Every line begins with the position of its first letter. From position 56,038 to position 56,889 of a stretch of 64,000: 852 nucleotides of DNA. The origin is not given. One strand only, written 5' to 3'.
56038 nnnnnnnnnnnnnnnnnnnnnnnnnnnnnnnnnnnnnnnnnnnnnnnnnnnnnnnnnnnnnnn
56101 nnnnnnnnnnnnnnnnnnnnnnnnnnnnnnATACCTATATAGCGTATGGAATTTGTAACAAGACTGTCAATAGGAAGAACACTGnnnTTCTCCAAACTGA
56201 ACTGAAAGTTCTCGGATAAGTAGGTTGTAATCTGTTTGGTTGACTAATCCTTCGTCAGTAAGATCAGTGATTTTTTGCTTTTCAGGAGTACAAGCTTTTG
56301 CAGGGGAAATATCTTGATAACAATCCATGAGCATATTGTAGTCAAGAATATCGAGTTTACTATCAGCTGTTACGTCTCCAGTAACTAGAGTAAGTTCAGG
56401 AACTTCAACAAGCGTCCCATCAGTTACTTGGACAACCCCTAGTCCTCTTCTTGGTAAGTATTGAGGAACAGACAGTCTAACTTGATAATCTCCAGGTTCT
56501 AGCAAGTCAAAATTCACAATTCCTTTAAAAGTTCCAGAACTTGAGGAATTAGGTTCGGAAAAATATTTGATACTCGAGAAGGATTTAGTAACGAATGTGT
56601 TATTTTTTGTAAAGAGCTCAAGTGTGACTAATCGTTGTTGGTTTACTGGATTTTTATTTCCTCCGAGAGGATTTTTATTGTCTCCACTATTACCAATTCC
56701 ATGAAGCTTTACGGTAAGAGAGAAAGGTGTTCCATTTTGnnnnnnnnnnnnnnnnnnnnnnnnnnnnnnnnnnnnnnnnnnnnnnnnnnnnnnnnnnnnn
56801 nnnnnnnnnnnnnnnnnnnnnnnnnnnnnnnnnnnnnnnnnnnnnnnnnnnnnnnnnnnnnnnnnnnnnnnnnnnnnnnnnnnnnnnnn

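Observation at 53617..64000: Cellulosome-like cohesin-dockerin assembly locus in a CPR-type genome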

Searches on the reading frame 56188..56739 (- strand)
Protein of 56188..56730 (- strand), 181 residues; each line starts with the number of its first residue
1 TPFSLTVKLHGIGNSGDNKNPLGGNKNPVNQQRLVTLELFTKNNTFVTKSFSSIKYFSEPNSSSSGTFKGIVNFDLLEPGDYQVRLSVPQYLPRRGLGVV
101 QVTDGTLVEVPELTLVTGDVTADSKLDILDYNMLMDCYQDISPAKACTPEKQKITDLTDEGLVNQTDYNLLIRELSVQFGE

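Call 18: find_homologous_proteins(query=window:56188-56730:-, max_evalue=0.001)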
Query seq(181 aa) (181 aa): 2 proteins with E <= 0.001 among 106 candidates.
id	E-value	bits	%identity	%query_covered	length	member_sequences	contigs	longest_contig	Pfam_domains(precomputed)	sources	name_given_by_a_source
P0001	1.2e-29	121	42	96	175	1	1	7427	PF00404.25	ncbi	-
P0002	4.7e-23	100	44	66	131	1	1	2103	PF00404.25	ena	-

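Call 20: find_encoding_contigs(protein=P0001, flank=10000)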
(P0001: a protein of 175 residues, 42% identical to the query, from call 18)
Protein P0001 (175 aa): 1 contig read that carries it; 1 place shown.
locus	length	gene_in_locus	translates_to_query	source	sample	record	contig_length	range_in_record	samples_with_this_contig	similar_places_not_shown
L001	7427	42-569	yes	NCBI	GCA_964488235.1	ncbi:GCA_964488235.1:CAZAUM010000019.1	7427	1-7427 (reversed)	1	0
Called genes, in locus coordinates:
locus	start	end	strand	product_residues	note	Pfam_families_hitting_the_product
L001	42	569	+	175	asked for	PF00404:Dockerin_1 (faint)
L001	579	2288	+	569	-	-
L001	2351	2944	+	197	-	PF00963:Cohesin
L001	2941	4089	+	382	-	-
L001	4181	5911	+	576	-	PF07452:CHRD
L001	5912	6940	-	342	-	-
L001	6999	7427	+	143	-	?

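Call 24: find_related_loci(query=A2, collection=genome_contigs, flank=10000)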
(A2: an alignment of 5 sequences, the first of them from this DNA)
Query A2 (181 aa) in genome_contigs; peptide patterns used: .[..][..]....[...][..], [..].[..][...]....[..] (x = any residue, [..] = any of these).
192 stretches matched a pattern; 97 encode a relative of the query (tblastn E <= 1e-3); the best 80 are kept; 76 distinct loci.
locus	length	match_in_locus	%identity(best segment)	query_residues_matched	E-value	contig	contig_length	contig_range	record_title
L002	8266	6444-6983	46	1-181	8e-50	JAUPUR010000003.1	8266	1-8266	MAG: Patescibacteria group bacterium isolate erpe_2018_sw_18hr_WHONDRS-SW48-000091_B_bin.71 scaffold_17148, whole genome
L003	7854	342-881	46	1-181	3e-47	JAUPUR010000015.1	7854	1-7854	MAG: Patescibacteria group bacterium isolate erpe_2018_sw_18hr_WHONDRS-SW48-000091_B_bin.71 scaffold_46977, whole genome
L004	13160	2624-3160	45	1-181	2e-46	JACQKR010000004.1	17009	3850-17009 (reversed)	MAG: Candidatus Levyibacteriota bacterium isolate NC_groundwater_1182_Ag_S-0.1um_43_56 S_p1_S3_coassembly_k141_317109, w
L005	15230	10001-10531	45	4-181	5e-45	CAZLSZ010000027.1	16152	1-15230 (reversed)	MAG TPA_asm: uncultured Gammaproteobacteria bacterium isolate SRP170004_co1_21 genome assembly, contig: NODE_5636_length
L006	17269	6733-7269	45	1-180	2e-44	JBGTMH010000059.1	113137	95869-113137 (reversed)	MAG: Patescibacteria group bacterium isolate JTS-RE358 k141_2910780, whole genome shotgun sequence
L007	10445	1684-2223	45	1-181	2e-44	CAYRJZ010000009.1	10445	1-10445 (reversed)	MAG TPA_asm: uncultured Gammaproteobacteria bacterium isolate SRP170004_co1_576 genome assembly, contig: NODE_10339_leng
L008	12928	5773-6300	43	3-181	7e-44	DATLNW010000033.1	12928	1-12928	MAG TPA_asm: Lysobacterales bacterium isolate SMAG_U13810 k141_5130122, whole genome shotgun sequence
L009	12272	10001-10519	43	6-181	1e-43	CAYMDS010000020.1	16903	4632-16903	MAG TPA_asm: uncultured Gammaproteobacteria bacterium isolate SRP192515_co2_133 genome assembly, contig: NODE_2785_lengt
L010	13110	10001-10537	46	2-181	8e-44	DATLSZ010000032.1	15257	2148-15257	MAG TPA_asm: Candidatus Acidiferrales bacterium isolate SMAG_U13943 k141_66115, whole genome shotgun sequence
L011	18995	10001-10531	42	1-180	4e-43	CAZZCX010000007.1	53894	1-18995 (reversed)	MAG TPA_asm: uncultured Gammaproteobacteria bacterium isolate SRP173033_co1_414 genome assembly, contig: NODE_775_length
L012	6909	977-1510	42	3-181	2e-43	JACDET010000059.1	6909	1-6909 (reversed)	MAG: Candidatus Levyibacteriota bacterium isolate MGR_bin367 SD2903_NODE_2151_length_6909_cov_1.281185, whole genome sho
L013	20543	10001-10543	43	1-181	2e-43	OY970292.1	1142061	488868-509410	MAG: Candidatus Levybacteria bacterium isolate MFD01916.bin.c.8 genome assembly, chromosome: 1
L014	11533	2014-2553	43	3-181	7e-43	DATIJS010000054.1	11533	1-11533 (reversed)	MAG TPA_asm: Candidatus Saccharimonadales bacterium isolate SMAG_U15697 k141_578603, whole genome shotgun sequence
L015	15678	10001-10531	41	1-181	4e-41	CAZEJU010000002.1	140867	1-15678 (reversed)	MAG TPA_asm: uncultured Gammaproteobacteria bacterium isolate binchicken_co105_439 genome assembly, contig: NODE_119_len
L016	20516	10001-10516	41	6-181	1e-41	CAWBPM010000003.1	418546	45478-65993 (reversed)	MAG: Candidatus Levybacteria bacterium isolate MFD01476.bin.1.72 genome assembly, contig: contig_44256, whole genome sho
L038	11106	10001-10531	44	3-180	2e-37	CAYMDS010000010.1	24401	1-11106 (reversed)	MAG TPA_asm: uncultured Gammaproteobacteria bacterium isolate SRP192515_co2_133 genome assembly, contig: NODE_1584_lengt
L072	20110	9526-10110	37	1-181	5e-33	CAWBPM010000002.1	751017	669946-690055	MAG: Candidatus Levybacteria bacterium isolate MFD01476.bin.1.72 genome assembly, contig: contig_44254, whole genome sho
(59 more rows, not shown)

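Call 29: search_protein_representatives(alignment_id=A2)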
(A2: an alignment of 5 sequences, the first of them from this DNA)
Query: 5 sequences, 177 profile positions. Proteins with E-value up to 0.001 (for the whole library): 2520; up to 1e-10: 1900; up to 1e-30: 865. The best 150 are listed.
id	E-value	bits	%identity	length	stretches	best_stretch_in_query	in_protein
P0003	7.2e-75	267.1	-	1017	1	1-177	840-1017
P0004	9.5e-70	250.4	-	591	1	1-177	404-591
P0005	1.8e-67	243.0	-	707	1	2-177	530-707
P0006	5.1e-66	238.2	-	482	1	2-177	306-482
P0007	1.6e-65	236.6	-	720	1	2-177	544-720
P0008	1.6e-65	236.6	-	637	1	1-176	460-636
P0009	9.9e-65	234.1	-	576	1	1-177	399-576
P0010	2.6e-64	232.7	-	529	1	2-177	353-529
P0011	1.2e-63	230.6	-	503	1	1-177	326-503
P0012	8.6e-63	227.8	-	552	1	2-177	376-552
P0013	2.2e-62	226.4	-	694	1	1-177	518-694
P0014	7.0e-62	224.8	-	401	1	1-177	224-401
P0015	1.2e-61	224.0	-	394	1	2-177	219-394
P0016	2.6e-61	222.9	-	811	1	2-177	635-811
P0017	4.0e-61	222.3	-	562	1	2-177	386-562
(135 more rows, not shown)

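Call 50: search_protein_families(library=pfam, alignment_id=A6, max_evalue=0.0001)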
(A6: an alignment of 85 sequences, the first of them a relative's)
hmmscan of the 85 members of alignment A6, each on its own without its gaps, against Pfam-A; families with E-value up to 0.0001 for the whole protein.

A. member 1, P0003 (1017 aa): 0 families

B. families by the number of members that match (of 85 scanned): 43 families (the first 25 are shown)
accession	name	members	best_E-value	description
PF00404.24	Dockerin_1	50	2.9e-09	Dockerin type I domain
PF13519.12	VWA_2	16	3.4e-18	von Willebrand factor type A domain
PF00092.34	VWA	15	3e-21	von Willebrand factor type A domain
PF17210.9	SdrD_B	14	2.4e-15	SdrD B-like domain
PF13620.12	CarboxypepD_reg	8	8.9e-10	Carboxypeptidase regulatory-like domain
PF02018.23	CBM_4_9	5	2.5e-21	Carbohydrate binding domain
PF17802.7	SpaA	5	7.4e-06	Prealbumin-like fold domain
PF13768.12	VWA_3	4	3.4e-08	von Willebrand factor type A domain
PF13860.13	FlgD_ig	4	1.5e-05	FlgD Ig-like domain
PF07705.17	CARDB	3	1.3e-08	CARDB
PF24517.2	CBM96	2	2e-28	Carbohydrate-binding module family 96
PF14200.12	RicinB_lectin_2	2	6.8e-20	Ricin-type beta-trefoil lectin domain-like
PF13473.12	Cupredoxin_1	2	1e-15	Cupredoxin-like domain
PF13229.12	Beta_helix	2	9.9e-14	Right handed beta helix region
PF00127.26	Copper-bind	2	4.1e-10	Copper binding proteins, plastocyanin/azurin family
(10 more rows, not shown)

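Call 51: predict_structure(alignment_id=A5)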
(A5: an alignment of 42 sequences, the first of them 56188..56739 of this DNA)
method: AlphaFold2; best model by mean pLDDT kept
length: 184 residues; sequences in the alignment: 42
mean_pLDDT: 91.9   pTM: 0.87
mean pLDDT of the five models: 91.9, 91.6, 86.8, 83.5, 80.9
residues with pLDDT >= 90: 146; 70-90: 32; 50-70: 5; < 50: 1
segments of 3 or more residues with pLDDT < 50: none
pLDDT, mean of each block of 10 residues (from residue 1): 90 92 86 97 95 98 83 96 96 89 91 95 94 95 90 96 96 90 57
secondary structure, 60 per line:
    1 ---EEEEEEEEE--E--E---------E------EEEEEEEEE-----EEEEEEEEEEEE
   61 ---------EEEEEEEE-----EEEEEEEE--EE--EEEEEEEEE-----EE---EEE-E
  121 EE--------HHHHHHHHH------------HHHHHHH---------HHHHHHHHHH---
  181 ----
elements in order: E4-12 E35-43 E49-60 E70-77 E83-90 E97-105 E116-118 E120-122 H131-139 H152-158 H168-177

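Call 55: fold_search(model_id=the predicted structure, library=pdb)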
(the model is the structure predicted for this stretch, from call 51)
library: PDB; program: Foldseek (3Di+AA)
matches with E <= 10: 1235; with E <= 0.001: 9
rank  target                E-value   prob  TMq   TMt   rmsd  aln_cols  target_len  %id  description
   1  4u3s_B                4.4e-06  1.00  0.53  0.61   5.1       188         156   14  Crystal structure of Coh3ScaB-XDoc_M1ScaA complex: A N-terminal interface mutant of type II Cohesin-X-Dockerin complex (released 2015-07-29)
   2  3kcp_A                6.0e-06  1.00  0.55  0.36   5.5       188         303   15  Crystal structure of interacting Clostridium thermocellum multimodular components (released 2010-02-09)
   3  4fl4_C                6.7e-06  1.00  0.56  0.36   5.7       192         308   14  Scaffoldin conformation and dynamics revealed by a ternary complex from the Clostridium thermocellum cellulosome (released 2012-06-27)
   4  4fl4_I                1.3e-05  1.00  0.57  0.37   5.6       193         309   14  Scaffoldin conformation and dynamics revealed by a ternary complex from the Clostridium thermocellum cellulosome (released 2012-06-27)
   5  4fl4_L                1.6e-05  1.00  0.56  0.36   5.3       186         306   17  Scaffoldin conformation and dynamics revealed by a ternary complex from the Clostridium thermocellum cellulosome (released 2012-06-27)
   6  4wi0_B                1.8e-05  1.00  0.56  0.65   5.0       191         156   17  Crystal structure of Coh3ScaB-XDoc_M2ScaA complex: A C-terminal interface mutant of type II Cohesin-X-Dockerin complex (released 2015-10-07)
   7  2b59_B                2.2e-05  1.00  0.53  0.61   6.1       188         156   16  The type II cohesin dockerin complex (released 2005-10-11)
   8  5k39_B                3.0e-05  1.00  0.51  0.59   6.1       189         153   16  THE TYPE II COHESIN DOCKERIN COMPLEX FROM CLOSTRIDIUM THERMOCELLUM (released 2017-03-29)
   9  5m0y_B                4.0e-05  1.00  0.54  0.62   5.7       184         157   14  Crystal Structure of the CohScaA-XDocCipB type II complex from Clostridium thermocellum at 1.5Angstrom resolution (released 2017-09-06)
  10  8qox_B                2.0e-03  0.99  0.28  0.14   6.2       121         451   15  Two-component assembly of SlaA and SlaB S-layer proteins of Sulfolobus acidocaldarius (released 2024-02-21)
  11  8bdw_A                7.8e-03  0.99  0.31  0.52   5.7       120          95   11  Crystal structure of CnaB2 domain from Lactobacillus plantarum (released 2023-02-22)
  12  5dhm_C                1.2e-02  0.92  0.30  0.23   7.4       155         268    9  Crystal structure of the fimbrial protein Mfa4 from Porphyromonas gingivalis (released 2016-04-06)
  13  5dhm_D                1.5e-02  0.91  0.30  0.23   7.5       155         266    9  Crystal structure of the fimbrial protein Mfa4 from Porphyromonas gingivalis (released 2016-04-06)
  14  8x8k_A                1.5e-02  0.69  0.22  0.34   7.2       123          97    9  Crystal structure of STBD1 CBM20 domain in complex with maltotetraose (released 2024-09-18)
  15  3r4r_A                2.0e-02  0.80  0.30  0.23   8.2       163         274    7  Crystal structure of a fimbrial assembly protein (BDI_3522) from Parabacteroides distasonis ATCC 8503 at 2.38 A resolu (released 2011-03-30)
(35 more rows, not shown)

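Call 58: search_solved_structures(query=A5, max_evalue=0.01, show_alignments=2)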
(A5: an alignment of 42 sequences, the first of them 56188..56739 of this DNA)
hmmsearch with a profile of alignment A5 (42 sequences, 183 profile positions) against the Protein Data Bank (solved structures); distinct sequences matched with E-value up to 0.01: 6.
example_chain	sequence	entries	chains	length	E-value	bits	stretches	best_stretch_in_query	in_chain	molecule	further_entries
2b59_B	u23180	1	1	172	8.2e-08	35.3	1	80-169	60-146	Cellulosomal scaffolding protein A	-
3kcp_A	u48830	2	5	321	2.9e-07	33.5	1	80-169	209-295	Cellulosomal-scaffolding protein A | Cellulosome anchoring protein cohesin region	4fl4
5g5d_B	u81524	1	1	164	8.4e-07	32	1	80-169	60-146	CELLULOSOMAL-SCAFFOLDING PROTEIN A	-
4fl4_A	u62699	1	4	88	0.0014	21.6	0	153-175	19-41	Glycoside hydrolase family 9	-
4wi0_B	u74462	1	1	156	0.0014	21.5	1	71-169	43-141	Cellulosomal scaffoldin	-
4u3s_B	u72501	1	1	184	0.0039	20.1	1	71-167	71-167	Cellulosomal scaffoldin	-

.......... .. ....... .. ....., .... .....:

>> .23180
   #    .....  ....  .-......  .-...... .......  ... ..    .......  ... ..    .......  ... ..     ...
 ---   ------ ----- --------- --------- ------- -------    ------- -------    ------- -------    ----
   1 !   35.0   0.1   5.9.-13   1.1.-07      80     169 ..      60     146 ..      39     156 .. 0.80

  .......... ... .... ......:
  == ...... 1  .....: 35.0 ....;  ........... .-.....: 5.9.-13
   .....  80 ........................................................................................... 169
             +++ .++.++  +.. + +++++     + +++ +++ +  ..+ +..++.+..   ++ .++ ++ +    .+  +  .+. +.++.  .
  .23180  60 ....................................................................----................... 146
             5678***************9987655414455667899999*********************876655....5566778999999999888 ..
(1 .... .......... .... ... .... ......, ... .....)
